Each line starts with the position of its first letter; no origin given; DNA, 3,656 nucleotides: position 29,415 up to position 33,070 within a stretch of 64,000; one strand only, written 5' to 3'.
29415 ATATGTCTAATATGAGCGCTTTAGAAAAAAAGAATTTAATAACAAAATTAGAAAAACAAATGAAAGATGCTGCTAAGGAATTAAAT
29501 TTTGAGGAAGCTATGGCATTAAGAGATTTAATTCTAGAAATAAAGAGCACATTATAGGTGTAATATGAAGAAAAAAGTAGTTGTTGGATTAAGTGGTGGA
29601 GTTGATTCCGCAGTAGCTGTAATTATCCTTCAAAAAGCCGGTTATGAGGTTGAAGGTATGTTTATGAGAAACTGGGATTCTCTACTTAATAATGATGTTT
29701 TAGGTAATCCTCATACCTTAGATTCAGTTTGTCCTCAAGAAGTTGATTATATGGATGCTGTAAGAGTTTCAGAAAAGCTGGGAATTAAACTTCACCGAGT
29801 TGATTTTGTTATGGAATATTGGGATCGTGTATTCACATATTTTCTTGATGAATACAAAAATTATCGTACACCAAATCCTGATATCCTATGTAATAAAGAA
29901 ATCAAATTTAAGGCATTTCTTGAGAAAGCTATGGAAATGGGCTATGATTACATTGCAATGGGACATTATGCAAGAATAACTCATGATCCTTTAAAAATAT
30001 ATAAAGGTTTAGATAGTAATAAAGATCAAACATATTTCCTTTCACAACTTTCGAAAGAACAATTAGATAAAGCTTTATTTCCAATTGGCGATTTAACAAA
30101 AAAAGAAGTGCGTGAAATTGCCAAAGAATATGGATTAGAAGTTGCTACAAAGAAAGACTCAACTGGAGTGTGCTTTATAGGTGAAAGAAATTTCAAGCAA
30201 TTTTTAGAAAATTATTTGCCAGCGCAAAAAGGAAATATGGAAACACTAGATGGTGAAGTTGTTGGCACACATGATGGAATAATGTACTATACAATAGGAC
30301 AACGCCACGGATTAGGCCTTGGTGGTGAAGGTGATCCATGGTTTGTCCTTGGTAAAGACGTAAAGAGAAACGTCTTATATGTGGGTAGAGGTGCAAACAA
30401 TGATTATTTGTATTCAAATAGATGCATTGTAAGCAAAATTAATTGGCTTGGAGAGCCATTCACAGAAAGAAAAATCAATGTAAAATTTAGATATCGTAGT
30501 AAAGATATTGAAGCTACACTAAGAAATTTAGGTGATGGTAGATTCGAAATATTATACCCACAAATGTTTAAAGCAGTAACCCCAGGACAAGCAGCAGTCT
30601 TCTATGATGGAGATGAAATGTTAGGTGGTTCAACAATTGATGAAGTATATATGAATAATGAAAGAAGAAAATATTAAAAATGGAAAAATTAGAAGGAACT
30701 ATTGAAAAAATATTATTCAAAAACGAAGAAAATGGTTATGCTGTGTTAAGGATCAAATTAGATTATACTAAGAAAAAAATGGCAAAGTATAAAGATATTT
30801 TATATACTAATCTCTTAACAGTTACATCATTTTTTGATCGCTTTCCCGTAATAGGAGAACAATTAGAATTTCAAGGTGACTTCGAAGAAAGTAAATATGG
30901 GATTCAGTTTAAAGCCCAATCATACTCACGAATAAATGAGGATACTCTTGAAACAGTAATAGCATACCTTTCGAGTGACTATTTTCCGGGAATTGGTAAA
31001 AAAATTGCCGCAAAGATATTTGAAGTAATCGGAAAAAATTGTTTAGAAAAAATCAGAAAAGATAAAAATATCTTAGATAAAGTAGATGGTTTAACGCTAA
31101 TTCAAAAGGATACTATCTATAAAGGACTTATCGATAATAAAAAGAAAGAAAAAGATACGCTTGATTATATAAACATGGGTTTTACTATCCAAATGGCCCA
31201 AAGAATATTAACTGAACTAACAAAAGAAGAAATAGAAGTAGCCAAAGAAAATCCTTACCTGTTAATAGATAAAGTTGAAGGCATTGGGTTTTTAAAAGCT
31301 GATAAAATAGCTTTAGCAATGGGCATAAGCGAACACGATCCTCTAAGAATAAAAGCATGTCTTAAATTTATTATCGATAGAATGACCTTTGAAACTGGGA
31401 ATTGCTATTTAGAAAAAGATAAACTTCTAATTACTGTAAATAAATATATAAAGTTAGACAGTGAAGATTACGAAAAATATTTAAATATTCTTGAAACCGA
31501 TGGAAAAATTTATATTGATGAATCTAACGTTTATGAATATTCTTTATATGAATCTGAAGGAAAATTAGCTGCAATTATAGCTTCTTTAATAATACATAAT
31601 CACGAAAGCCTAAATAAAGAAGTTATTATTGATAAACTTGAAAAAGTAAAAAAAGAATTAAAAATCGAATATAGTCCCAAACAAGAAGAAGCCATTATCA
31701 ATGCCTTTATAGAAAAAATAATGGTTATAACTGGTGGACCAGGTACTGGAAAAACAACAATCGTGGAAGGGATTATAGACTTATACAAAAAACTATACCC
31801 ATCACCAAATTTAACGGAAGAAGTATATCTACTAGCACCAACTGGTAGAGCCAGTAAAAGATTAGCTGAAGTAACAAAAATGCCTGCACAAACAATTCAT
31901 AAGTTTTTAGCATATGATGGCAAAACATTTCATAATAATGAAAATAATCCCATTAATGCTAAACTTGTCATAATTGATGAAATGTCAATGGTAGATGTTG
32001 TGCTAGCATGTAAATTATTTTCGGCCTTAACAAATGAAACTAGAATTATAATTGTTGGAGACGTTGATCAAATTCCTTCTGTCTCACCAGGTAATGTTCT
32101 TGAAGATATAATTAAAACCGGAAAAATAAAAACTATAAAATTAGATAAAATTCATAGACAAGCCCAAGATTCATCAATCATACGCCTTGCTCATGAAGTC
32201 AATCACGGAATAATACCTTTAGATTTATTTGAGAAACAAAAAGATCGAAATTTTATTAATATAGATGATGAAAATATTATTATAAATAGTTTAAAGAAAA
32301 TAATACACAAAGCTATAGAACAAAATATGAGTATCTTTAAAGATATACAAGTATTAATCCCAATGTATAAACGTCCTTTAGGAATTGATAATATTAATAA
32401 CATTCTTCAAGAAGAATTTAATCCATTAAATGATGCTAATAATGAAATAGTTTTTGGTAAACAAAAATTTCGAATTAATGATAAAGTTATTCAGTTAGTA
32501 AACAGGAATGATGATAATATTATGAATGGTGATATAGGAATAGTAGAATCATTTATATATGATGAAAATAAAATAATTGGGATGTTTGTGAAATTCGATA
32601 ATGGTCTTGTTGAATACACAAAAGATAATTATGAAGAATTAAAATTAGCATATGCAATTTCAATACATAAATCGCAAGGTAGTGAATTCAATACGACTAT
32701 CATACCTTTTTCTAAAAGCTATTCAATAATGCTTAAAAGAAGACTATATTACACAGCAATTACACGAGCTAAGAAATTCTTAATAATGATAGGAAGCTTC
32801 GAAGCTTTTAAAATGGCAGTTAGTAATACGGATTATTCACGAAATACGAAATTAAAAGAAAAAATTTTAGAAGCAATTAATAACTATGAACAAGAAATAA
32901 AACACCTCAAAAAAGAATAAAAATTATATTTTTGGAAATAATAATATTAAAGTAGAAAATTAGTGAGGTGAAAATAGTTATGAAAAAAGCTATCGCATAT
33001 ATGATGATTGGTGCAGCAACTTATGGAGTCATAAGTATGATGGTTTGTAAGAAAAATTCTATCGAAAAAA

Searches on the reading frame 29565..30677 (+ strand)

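Call 87: search_protein_families(library=pfam, proteins=[window:29565-30677:+], max_evalue=0.00001)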
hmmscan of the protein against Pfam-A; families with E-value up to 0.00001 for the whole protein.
window:29565-30677:+ (370 aa): 4 families
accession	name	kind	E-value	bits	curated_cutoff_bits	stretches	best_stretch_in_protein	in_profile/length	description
PF03054.22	tRNA_Me_trans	-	4.3e-76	255.5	20.6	1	3-206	1-201/202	tRNA methyl transferase HUP domain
PF20259.3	tRNA_Me_trans_M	-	9.6e-25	86.4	27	1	211-275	1-66/66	tRNA methyl transferase PRC-barrel domain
PF20258.4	tRNA_Me_trans_C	-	6e-18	65.4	20.6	1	285-358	2-77/77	Aminomethyltransferase beta-barrel domain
PF02540.23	NAD_synthase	-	1.8e-07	31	21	0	3-81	19-81/242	NAD synthase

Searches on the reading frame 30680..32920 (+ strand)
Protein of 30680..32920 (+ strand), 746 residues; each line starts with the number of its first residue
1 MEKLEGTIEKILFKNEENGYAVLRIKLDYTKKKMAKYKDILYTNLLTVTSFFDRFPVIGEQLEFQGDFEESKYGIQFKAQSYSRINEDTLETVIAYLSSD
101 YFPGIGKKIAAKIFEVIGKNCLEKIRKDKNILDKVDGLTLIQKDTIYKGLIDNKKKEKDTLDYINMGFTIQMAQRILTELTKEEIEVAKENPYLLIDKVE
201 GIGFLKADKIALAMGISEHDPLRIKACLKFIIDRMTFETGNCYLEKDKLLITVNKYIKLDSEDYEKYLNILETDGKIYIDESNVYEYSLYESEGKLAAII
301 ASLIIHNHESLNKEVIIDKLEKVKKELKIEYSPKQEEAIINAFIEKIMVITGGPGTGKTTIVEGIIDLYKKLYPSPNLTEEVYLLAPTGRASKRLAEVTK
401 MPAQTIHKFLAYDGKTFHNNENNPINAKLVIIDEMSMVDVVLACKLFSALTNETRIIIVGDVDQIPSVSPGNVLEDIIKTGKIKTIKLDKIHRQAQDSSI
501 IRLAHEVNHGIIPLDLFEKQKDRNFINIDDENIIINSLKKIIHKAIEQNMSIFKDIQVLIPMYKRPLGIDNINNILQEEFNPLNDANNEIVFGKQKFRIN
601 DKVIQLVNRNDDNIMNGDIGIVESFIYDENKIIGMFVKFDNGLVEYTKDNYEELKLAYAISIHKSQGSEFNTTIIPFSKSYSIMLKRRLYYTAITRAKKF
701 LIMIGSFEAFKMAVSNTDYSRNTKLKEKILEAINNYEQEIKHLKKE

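Call 87: search_protein_families(library=pfam, proteins=[window:30680-32920:+], max_evalue=0.00001)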
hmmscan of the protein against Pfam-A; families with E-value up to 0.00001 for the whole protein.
window:30680-32920:+ (746 aa): 8 families
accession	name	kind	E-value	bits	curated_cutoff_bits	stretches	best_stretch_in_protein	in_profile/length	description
PF13245.12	AAA_19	-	6e-43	146.7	25.1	1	335-469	1-133/134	AAA domain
PF13604.12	AAA_30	-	9.2e-38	130.3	27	1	331-528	2-188/191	AAA domain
PF14490.11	HHH_RecD2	-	5.6e-24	84.3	27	1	164-243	13-92/92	ATP-dependent RecD2 DNA helicase HHH domain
PF23139.1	OB_YrrC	-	3.8e-15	56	27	1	1-85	1-74/76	ATP-dependent DNA helicase YrrC, OB-fold domain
PF18335.7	SH3_13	-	6.7e-15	55.1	41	1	572-632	1-61/65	ATP-dependent RecD-like DNA helicase SH3 domain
PF13538.12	UvrD_C_2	-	1.5e-14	54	27.4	1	656-704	1-52/52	UvrD-like helicase C-terminal domain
PF01443.25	Viral_helicase1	-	9.9e-11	42.3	21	0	349-469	2-101/228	Viral superfamily 1 RNA helicase core domain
PF13086.12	AAA_11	-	2.4e-06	28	27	0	333-369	4-41/257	AAA domain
